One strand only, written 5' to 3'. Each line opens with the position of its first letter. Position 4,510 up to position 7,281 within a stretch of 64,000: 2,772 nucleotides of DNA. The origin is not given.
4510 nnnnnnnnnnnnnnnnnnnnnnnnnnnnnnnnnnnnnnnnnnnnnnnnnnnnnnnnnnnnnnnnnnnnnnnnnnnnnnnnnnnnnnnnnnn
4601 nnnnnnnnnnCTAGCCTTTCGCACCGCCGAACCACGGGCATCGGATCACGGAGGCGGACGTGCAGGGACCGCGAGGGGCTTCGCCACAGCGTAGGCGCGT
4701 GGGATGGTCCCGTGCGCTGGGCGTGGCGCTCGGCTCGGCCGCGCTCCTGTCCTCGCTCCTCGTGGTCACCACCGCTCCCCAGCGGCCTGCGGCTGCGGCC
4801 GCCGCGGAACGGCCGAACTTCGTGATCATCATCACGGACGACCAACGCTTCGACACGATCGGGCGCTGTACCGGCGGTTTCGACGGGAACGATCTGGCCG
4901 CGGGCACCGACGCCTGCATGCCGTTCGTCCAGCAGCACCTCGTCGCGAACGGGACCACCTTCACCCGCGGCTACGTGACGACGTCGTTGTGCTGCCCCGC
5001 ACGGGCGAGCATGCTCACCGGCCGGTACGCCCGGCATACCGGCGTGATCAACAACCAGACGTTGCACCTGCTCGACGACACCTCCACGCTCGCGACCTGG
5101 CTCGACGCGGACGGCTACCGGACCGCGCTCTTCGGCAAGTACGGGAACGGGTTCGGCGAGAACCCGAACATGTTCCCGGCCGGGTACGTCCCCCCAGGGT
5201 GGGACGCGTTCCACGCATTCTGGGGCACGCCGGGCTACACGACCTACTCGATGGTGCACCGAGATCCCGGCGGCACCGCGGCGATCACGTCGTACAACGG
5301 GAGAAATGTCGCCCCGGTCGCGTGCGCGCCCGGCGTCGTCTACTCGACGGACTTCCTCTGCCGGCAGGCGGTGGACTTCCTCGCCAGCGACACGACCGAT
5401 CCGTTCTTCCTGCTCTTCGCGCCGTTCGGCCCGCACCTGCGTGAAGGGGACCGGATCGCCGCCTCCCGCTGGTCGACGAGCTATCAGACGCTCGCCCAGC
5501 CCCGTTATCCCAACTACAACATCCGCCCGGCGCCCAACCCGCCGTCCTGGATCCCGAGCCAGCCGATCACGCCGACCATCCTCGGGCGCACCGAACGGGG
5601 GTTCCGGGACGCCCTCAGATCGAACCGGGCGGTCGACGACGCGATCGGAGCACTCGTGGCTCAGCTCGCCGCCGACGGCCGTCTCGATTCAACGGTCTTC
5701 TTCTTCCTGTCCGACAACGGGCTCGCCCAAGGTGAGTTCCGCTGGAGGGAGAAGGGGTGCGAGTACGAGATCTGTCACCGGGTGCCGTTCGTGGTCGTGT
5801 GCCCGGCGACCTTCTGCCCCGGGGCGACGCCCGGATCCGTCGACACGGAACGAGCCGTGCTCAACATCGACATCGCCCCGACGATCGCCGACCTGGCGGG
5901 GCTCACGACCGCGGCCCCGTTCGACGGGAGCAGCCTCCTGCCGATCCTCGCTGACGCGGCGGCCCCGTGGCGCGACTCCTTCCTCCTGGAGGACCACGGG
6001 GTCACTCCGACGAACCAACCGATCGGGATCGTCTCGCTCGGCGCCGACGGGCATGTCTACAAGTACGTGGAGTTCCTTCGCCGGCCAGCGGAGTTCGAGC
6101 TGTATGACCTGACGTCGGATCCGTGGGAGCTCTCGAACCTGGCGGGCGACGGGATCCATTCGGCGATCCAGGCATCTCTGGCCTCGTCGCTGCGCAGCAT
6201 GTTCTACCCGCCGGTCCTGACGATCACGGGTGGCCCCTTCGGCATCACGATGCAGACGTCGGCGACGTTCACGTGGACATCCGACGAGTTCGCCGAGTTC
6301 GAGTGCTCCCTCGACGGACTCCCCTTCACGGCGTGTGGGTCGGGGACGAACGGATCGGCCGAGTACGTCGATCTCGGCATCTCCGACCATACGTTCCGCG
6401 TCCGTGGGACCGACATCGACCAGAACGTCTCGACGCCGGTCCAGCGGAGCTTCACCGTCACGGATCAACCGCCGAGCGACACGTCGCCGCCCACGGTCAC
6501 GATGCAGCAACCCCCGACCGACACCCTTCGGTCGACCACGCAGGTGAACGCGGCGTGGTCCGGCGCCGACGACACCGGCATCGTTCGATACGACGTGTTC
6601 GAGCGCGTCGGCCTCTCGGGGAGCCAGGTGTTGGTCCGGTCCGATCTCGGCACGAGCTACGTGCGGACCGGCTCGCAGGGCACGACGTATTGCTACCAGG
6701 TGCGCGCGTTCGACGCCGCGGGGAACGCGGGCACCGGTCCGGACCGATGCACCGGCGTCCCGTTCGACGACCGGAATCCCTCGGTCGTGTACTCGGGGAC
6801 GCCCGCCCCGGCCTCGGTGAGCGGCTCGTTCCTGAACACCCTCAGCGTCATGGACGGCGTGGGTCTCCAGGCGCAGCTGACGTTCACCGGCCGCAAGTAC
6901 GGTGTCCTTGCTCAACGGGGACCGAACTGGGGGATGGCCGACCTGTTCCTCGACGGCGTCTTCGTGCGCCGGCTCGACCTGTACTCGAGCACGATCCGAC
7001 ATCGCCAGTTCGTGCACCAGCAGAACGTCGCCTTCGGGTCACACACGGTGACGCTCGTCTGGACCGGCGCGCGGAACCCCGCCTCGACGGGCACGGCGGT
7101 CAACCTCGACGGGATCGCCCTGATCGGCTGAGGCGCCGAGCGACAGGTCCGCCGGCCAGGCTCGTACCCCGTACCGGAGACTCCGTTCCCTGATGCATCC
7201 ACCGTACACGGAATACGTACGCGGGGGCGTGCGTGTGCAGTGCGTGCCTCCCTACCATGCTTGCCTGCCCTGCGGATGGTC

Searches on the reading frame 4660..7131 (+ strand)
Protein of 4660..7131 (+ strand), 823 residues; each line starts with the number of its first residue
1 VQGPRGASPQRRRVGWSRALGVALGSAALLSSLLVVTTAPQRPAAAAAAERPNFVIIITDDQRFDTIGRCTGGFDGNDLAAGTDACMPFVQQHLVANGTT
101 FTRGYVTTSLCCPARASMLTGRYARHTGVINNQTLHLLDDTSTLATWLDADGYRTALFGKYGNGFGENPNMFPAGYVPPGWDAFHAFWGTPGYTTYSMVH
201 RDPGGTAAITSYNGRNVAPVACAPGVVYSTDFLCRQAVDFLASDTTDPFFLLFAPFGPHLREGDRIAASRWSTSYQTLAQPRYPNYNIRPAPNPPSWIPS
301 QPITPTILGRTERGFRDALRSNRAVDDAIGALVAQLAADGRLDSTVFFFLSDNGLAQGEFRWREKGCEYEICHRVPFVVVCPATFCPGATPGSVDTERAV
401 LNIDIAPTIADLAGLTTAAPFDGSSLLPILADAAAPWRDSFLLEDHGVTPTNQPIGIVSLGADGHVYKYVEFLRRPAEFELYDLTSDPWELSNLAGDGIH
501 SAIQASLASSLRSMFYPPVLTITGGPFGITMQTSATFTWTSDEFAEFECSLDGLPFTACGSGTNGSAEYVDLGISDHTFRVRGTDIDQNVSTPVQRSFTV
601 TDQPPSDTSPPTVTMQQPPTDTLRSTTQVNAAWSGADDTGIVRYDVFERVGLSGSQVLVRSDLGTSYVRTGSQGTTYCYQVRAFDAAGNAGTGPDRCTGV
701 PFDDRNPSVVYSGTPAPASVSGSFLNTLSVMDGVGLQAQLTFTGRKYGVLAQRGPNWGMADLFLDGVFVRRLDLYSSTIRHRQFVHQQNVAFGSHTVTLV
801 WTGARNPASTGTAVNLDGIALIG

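Call 81: search_protein_families(library=ncbifam, proteins=[window:4660-7131:+], max_evalue=0.00001)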
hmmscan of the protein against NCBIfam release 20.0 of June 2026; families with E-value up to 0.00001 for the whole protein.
window:4660-7131:+ (823 aa): 4 families
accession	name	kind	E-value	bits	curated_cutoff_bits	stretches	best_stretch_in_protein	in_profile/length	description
NF010322.0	PRK13759.1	equivalog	1.8e-37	129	481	2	230-498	182-440/486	arylsulfatase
TIGR03417.1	chol_sulfatase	equivalog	8e-29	100.9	433.45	2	324-509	261-434/500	choline-sulfatase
NF045661.1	HdlasePehA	equivalog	1.4e-26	93.2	900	2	324-509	290-479/506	phosphoric/sulfuric ester hydrolase PehA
NF052527.1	Mn_arylsulf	exception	8.4e-17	61.2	850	1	325-510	274-447/479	manganese-dependent arylsulfatase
